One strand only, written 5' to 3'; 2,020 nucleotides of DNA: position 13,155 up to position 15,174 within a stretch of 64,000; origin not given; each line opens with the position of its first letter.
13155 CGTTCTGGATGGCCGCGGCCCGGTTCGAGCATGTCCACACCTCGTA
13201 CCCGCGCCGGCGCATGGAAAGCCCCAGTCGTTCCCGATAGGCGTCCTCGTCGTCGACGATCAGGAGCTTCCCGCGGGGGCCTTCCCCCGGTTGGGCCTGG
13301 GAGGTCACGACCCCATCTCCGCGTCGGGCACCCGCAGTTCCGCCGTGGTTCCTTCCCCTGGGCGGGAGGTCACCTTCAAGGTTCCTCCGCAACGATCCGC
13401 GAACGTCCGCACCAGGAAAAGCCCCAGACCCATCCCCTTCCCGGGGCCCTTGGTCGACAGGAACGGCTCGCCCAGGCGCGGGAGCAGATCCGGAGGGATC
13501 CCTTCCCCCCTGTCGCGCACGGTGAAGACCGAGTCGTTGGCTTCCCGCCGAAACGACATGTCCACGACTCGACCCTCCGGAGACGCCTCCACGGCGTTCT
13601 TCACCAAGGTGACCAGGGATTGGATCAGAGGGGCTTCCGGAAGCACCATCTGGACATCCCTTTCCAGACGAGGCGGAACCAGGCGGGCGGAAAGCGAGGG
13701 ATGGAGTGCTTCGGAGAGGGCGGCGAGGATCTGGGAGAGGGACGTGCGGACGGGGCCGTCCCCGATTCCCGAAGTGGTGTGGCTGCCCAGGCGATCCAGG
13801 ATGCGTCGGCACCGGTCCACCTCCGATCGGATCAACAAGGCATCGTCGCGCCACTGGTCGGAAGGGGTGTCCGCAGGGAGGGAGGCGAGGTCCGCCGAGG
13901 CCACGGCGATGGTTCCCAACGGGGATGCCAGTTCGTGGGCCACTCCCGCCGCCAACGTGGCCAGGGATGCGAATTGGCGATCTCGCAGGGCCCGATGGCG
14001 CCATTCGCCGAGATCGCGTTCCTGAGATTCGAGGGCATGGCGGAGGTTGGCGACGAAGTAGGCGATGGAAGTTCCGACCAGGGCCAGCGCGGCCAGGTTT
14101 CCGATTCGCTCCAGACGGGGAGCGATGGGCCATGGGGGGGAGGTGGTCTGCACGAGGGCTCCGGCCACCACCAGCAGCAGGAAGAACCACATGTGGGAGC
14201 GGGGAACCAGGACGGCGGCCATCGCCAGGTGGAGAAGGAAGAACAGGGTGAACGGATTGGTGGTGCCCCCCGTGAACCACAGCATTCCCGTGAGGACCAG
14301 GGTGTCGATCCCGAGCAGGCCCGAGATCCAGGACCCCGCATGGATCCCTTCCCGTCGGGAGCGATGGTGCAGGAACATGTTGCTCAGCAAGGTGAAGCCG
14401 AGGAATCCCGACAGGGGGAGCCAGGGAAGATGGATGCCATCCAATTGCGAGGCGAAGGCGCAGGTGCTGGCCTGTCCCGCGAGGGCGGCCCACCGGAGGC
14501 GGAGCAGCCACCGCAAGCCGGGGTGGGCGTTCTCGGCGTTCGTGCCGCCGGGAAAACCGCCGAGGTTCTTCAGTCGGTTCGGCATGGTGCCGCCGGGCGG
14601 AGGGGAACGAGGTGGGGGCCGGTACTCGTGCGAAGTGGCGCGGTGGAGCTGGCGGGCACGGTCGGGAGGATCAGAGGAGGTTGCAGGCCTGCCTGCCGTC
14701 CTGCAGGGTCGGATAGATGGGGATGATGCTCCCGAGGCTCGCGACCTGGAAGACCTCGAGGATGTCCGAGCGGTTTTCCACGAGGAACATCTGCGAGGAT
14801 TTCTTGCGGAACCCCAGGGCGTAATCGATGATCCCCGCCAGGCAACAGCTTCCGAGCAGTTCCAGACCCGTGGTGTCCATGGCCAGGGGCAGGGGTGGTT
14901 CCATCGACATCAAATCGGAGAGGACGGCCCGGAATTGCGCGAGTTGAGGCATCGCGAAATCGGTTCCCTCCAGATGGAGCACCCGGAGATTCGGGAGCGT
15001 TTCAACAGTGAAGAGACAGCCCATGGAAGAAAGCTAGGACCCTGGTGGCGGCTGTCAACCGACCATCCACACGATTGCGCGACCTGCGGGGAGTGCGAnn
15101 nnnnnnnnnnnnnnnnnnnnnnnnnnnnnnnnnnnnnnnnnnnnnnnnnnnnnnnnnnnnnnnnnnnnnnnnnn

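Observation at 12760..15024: RegB/RegA-type redox two-component system (GGxxNPF motif) with an upstream STAS gene, adjacent to the bc-type operon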

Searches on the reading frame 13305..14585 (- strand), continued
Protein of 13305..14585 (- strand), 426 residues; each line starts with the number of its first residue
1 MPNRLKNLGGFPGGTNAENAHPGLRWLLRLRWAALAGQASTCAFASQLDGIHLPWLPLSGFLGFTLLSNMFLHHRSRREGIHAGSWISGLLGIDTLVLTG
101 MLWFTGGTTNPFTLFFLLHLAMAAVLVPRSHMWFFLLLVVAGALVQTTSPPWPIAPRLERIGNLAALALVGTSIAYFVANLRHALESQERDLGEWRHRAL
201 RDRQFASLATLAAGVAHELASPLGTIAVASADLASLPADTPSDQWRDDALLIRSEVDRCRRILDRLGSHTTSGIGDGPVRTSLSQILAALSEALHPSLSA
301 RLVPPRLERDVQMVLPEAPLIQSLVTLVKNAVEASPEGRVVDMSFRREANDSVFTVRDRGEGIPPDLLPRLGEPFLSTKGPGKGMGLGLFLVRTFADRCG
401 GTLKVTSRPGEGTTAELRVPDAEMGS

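Call 64: predict_structure(alignment_id=A2)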
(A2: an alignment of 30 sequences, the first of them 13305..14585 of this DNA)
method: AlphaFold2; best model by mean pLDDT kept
length: 426 residues; sequences in the alignment: 30
mean_pLDDT: 84.4   pTM: 0.63
mean pLDDT of the five models: 84.4, 81.5, 80.5, 80.4, 79.0
residues with pLDDT >= 90: 211; 70-90: 164; 50-70: 31; < 50: 20
segments of 3 or more residues with pLDDT < 50: 1-19
pLDDT, mean of each block of 10 residues (from residue 1): 40 43 85 91 93 94 95 85 87 95 90 89 90 95 90 70 90 89 85 81 73 71 76 77 77 79 71 71 96 96 93 93 95 94 95 96 91 80 75 90 95 96 65
secondary structure, 60 per line:
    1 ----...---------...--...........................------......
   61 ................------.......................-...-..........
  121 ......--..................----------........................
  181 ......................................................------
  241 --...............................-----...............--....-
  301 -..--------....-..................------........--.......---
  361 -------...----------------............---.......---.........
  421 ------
elements in order: H22-48 H55-76 H83-105 H111-126 H129-146 H157-234 H243-273 E279-282 H283-293 H296-299 E312-315 H317-334 E341-348 E351-357 H387-398 E402-408 E412-420

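Call 68: search_protein_families(library=pfam, proteins=[L013:12098-13342:+, L032:9968-10651:+, L032:10408-13725:+, L055:10316-11254:+, L080:11294-12337:+, L040:9882-10952:-, L040:11015-11440:+, L089:12645-13952:+, L053:5473-6675:+, L084:4483-4836:+], max_evalue=0.001)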
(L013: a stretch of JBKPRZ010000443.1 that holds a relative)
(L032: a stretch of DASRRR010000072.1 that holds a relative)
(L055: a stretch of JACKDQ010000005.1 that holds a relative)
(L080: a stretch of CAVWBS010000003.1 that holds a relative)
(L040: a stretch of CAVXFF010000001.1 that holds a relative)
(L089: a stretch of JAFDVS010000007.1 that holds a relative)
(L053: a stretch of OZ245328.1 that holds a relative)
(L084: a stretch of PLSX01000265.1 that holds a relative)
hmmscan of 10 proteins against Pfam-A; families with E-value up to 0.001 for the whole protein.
L013:12098-13342:+ (414 aa): 0 families

L032:9968-10651:+ (227 aa): 4 families
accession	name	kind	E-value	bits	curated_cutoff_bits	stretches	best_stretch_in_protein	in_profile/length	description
PF14522.11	Cytochrome_C7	-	2.4e-12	46.9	24.8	2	134-227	1-67/67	Cytochrome c7 and related cytochrome c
PF14537.11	Cytochrom_c3_2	-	5.6e-10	40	25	1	140-226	1-78/79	Cytochrome c3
PF02085.21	Cytochrom_CIII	-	1e-08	35.9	22.9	1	55-108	17-62/101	Class III cytochrome C family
PF22113.1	Mtrc-MtrF_II-IV_dom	-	3.4e-06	27.1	30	1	73-226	8-127/176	Outer membrane cytochrome MtrC/MtrF-like, domains II/IV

L032:10408-13725:+ (1105 aa): 7 families
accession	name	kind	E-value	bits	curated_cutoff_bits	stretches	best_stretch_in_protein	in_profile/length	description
PF12838.12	Fer4_7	-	3.5e-13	50.2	27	2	853-926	2-52/52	4Fe-4S dicluster domain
PF13183.11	Fer4_8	-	2.8e-08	34.6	27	1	850-925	2-67/68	4Fe-4S dicluster domain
PF13247.11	Fer4_11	-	3.4e-07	30.8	26.2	1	908-960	8-62/100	4Fe-4S dicluster domain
PF01568.27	Molydop_binding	-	4.9e-06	27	26.8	1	680-738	30-87/110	Molydopterin dinucleotide binding domain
PF13237.11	Fer4_10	-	0.00011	22.4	25.5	0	846-923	2-53/53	4Fe-4S dicluster domain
PF12797.12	Fer4_2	-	0.00016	21.9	24.5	1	844-864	1-21/22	4Fe-4S binding domain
PF00037.32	Fer4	-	0.00076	19.6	21.1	1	847-864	2-19/24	4Fe-4S binding domain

L055:10316-11254:+ (312 aa): 0 families

L080:11294-12337:+ (347 aa): 1 family
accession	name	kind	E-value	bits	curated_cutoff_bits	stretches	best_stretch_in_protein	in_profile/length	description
PF05425.18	CopD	-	1.4e-20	74.1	32.1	1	213-322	2-105/105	Copper resistance protein D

L040:9882-10952:- (356 aa): 0 families

L040:11015-11440:+ (141 aa): 1 family
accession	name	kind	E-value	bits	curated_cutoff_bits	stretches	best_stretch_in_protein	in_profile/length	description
PF03918.19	CcmH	-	2.4e-17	63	25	1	7-124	5-123/143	Cytochrome C biogenesis protein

L089:12645-13952:+ (435 aa): 4 families
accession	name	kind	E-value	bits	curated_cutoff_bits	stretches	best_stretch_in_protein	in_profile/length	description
PF00884.28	Sulfatase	-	7.2e-61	206.5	25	1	27-338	2-300/301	Sulfatase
PF01663.27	Phosphodiest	-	1.8e-15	57.9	23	2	231-328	181-277/342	Type I phosphodiesterase / nucleotide pyrophosphatase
PF16347.10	SGSH_C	-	4.4e-06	27.4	29.3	1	294-424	8-147/154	N-sulphoglucosamine sulphohydrolase, C-terminal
PF14707.11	Sulfatase_C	-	0.00023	22.1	30.9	0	389-431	50-95/127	C-terminal region of aryl-sulfatase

L053:5473-6675:+ (400 aa): 1 family
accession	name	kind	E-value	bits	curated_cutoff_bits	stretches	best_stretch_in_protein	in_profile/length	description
PF20243.3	MbnP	-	1.8e-38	132.8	27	1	140-366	1-189/189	MbnP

L084:4483-4836:+ (117 aa): 0 families

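Call 79: search_dna_similar(query=window:13305-14585:-, collection=plasmids, mode=protein, max_rows=60, max_evalue=1e-15)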
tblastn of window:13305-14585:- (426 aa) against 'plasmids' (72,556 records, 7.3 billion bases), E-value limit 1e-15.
Records with a match: 49; places in all: 49; records where one place covers at least 80% of the query: 27.
Best place of each record, by identity: <60% 49.
By first word of the organism name: Azospirillum 15; Burkholderia 6; Thioclava 5; Sinorhizobium 4; Phyllobacterium 2; Candidatus 2; Methylosinus 1; Agrobacterium 1; Sphingomonas 1; Palleronia 1; and 11 more.
By predicted mobility (MOB-suite, as given by PLSDB): non-mobilizable 43; mobilizable 5; conjugative 1.
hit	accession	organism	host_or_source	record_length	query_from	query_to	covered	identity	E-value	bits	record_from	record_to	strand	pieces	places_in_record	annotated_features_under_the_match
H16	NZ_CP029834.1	Azospirillum ramasamyi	single cell,Cow dung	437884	3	424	99%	29.7%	1e-35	147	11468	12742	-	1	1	ATP-binding protein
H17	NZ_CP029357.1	Azospirillum thermophilum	cell culture,hot spring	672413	37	424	91%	29.6%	6e-36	148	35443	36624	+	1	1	ATP-binding protein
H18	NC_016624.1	Azospirillum lipoferum 4B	-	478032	37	424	91%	29.5%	1e-34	144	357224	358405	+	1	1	ATP-binding protein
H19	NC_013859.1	Azospirillum sp. B510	-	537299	37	420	90%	29.8%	4e-36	148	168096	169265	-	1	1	ATP-binding protein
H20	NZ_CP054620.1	Azospirillum oryzae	cell culture,soil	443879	37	420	90%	29.6%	2e-36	149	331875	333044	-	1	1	ATP-binding protein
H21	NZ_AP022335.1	Methylosinus sp. C49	-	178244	37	425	91%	27.7%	6e-30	130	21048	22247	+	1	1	ATP-binding protein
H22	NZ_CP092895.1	Agrobacterium tumefaciens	soil,soil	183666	37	424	91%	27.2%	2e-30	131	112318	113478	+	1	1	ATP-binding protein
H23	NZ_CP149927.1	Thioclava sp. GXIMD4216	-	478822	37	423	91%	27.2%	8e-20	100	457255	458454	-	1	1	ATP-binding protein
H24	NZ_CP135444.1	Thioclava sp. FTW29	-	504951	37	423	91%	27.2%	8e-20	100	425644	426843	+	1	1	ATP-binding protein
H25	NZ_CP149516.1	Thioclava sp. GXIMD4215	pure culture,mangrove soil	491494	37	423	91%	27.2%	1e-19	99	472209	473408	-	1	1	ATP-binding protein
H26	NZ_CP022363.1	Azospirillum sp. TSH58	single cell,paddy soils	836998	37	426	92%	26.8%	6e-31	133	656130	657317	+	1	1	ATP-binding protein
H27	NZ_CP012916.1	Azospirillum brasilense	Digitaria eriantha,microbe,root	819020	37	426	92%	26.8%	1e-30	132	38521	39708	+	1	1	ATP-binding protein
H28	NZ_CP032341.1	Azospirillum brasilense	soil sample,Agricultural field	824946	37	426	92%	26.8%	1e-30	132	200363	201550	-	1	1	ATP-binding protein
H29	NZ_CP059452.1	Azospirillum brasilense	Prokaryotes,soil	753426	37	426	92%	26.8%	2e-30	132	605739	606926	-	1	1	ATP-binding protein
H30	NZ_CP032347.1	Azospirillum brasilense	soil sample,Agricultural field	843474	37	426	92%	26.8%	6e-30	130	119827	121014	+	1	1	ATP-binding protein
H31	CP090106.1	Sinorhizobium meliloti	Medicago,Cell culture,Plant nodule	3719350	53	416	85%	28.4%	7e-22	105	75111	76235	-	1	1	ActS/PrrB/RegB family redox-sensitive histidine kinase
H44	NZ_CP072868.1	Rhizobium sp. NLR16a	lentil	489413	89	419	78%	26.7%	1e-24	114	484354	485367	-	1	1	ActS/PrrB/RegB family redox-sensitive histidine kinase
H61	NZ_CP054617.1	Azospirillum oryzae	cell culture,soil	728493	217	413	46%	32.9%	5e-17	91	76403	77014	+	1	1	ActS/PrrB/RegB family redox-sensitive histidine kinase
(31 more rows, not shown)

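Call 80: get_annotated_region(hit=H31, flank=3000)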
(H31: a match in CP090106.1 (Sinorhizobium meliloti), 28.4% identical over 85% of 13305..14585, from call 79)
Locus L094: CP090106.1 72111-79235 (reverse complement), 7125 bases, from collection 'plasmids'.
description: Sinorhizobium meliloti strain Ak57 plasmid pSymB, complete sequence
organism: Sinorhizobium meliloti (NCBI taxid 382)
taxonomy: Bacteria; Pseudomonadota; Alphaproteobacteria; Hyphomicrobiales; Rhizobiaceae; Sinorhizobium; Sinorhizobium meliloti
host: -; source: Medicago,Cell culture,Plant nodule; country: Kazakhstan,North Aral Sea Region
typing (MOB-suite, as given by PLSDB): non-mobilizable
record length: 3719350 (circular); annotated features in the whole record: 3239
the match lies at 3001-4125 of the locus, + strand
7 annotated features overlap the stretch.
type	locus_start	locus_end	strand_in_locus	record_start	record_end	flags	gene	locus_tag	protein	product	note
CDS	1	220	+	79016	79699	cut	-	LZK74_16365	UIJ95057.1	ATP-binding cassette domain-containing protein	-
CDS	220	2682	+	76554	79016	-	hrpB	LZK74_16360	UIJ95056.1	ATP-dependent helicase HrpB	-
CDS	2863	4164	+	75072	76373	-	-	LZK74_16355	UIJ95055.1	ActS/PrrB/RegB family redox-sensitive histidine kinase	-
CDS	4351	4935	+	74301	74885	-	actR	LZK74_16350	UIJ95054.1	global response regulator transcription factor ActR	-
CDS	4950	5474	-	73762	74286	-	-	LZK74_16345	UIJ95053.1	MmcB family DNA repair protein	-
CDS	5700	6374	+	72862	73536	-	-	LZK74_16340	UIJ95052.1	L,D-transpeptidase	-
CDS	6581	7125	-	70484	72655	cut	-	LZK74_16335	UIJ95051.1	malate synthase G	-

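Call 81: get_annotated_region(hit=H61, flank=3000)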
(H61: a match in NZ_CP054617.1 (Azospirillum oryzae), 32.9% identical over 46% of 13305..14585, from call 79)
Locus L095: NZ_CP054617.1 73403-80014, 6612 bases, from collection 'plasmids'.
description: Azospirillum oryzae strain KACC 14407 plasmid unnamed3, complete sequence
organism: Azospirillum oryzae (NCBI taxid 286727)
taxonomy: Bacteria; Pseudomonadota; Alphaproteobacteria; Rhodospirillales; Azospirillaceae; Azospirillum; Azospirillum oryzae
host: -; source: cell culture,soil; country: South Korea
typing (MOB-suite, as given by PLSDB): non-mobilizable
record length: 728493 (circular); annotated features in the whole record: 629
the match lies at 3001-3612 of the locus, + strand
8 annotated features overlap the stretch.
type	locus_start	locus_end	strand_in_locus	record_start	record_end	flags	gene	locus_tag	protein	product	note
CDS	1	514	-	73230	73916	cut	tenA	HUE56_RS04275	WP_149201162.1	thiaminase II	GO:0006772 - thiamine metabolic process [Evidence IEA]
CDS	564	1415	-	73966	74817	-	-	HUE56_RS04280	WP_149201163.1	ABC transporter permease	-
CDS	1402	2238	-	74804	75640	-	-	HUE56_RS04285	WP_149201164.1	ABC transporter ATP-binding protein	-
CDS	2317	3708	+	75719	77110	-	-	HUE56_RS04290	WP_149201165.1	ActS/PrrB/RegB family redox-sensitive histidine kinase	GO:0007165 - signal transduction [Evidence IEA]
CDS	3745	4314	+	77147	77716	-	-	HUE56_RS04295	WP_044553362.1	ActR/PrrA/RegA family redox response regulator transcription factor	GO:0000160 - phosphorelay signal transduction system [Evidence IEA]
CDS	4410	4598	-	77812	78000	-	-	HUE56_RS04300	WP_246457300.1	DUF2892 domain-containing protein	-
CDS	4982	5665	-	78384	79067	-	-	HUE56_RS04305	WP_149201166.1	Crp/Fnr family transcriptional regulator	GO:0006355 - regulation of DNA-templated transcription [Evidence IEA]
CDS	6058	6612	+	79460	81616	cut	-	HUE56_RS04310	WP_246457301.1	polysaccharide biosynthesis tyrosine autokinase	GO:0045226 - extracellular polysaccharide biosynthetic process [Evidence IEA]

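Call 82: get_annotated_region(hit=H44, flank=3000)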
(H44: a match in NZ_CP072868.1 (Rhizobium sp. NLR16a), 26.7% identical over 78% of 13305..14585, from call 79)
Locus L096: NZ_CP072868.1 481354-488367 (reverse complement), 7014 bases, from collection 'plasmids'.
description: Rhizobium sp. NLR16a plasmid p3, complete sequence
organism: Rhizobium sp. NLR16a (NCBI taxid 2731112)
taxonomy: Bacteria; Pseudomonadota; Alphaproteobacteria; Hyphomicrobiales; Rhizobiaceae; Rhizobium; Rhizobium sp. NLR16a
host: -; source: lentil; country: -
typing (MOB-suite, as given by PLSDB): non-mobilizable
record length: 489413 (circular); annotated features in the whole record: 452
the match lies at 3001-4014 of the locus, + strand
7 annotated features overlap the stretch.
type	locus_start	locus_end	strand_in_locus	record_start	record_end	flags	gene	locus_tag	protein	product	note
CDS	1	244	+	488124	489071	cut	-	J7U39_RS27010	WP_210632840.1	ornithine cyclodeaminase family protein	-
CDS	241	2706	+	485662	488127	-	hrpB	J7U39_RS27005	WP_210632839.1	ATP-dependent helicase HrpB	GO:0006139 - nucleobase-containing compound metabolic process [Evidence IEA]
CDS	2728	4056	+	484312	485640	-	-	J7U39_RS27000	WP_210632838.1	ActS/PrrB/RegB family redox-sensitive histidine kinase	GO:0007165 - signal transduction [Evidence IEA]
CDS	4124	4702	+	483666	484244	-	-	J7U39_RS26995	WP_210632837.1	ActR/PrrA/RegA family redox response regulator transcription factor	GO:0000160 - phosphorelay signal transduction system [Evidence IEA]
CDS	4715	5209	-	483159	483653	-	-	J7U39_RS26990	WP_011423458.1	MmcB family DNA repair protein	-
CDS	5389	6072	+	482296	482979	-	-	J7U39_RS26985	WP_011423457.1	L,D-transpeptidase family protein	GO:0018104 - peptidoglycan-protein cross-linking [Evidence IEA]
CDS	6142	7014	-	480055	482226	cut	-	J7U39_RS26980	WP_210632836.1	malate synthase G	GO:0006097 - glyoxylate cycle [Evidence IEA]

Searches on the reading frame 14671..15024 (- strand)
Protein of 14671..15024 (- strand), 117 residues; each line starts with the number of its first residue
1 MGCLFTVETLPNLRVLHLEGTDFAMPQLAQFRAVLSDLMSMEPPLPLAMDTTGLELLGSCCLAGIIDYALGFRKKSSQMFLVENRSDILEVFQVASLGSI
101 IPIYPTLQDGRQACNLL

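Call 4: search_protein_families(library=pfam, proteins=[window:14671-15024:-], max_evalue=0.01)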
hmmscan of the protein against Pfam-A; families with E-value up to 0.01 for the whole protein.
window:14671-15024:- (117 aa): 1 family
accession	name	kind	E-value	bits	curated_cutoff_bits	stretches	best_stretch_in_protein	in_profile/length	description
PF01740.26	STAS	-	4.6e-06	26.8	22.6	1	7-109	4-105/106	STAS domain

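Call 5: search_protein_families(library=ncbifam, proteins=[window:14671-15024:-], max_evalue=0.01)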
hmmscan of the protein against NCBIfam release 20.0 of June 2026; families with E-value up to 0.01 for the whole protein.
window:14671-15024:- (117 aa): 1 family
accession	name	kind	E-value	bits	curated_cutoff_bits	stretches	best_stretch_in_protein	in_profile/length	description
TIGR00377.1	ant_ant_sig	superfamily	5.6e-08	32.6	53.45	1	15-108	15-107/108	anti-sigma factor antagonist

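Call 63: search_solved_structures(query=window:14671-15024:-, max_evalue=1, show_alignments=2)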
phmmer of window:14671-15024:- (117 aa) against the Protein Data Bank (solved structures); distinct sequences matched with E-value up to 1: 0.
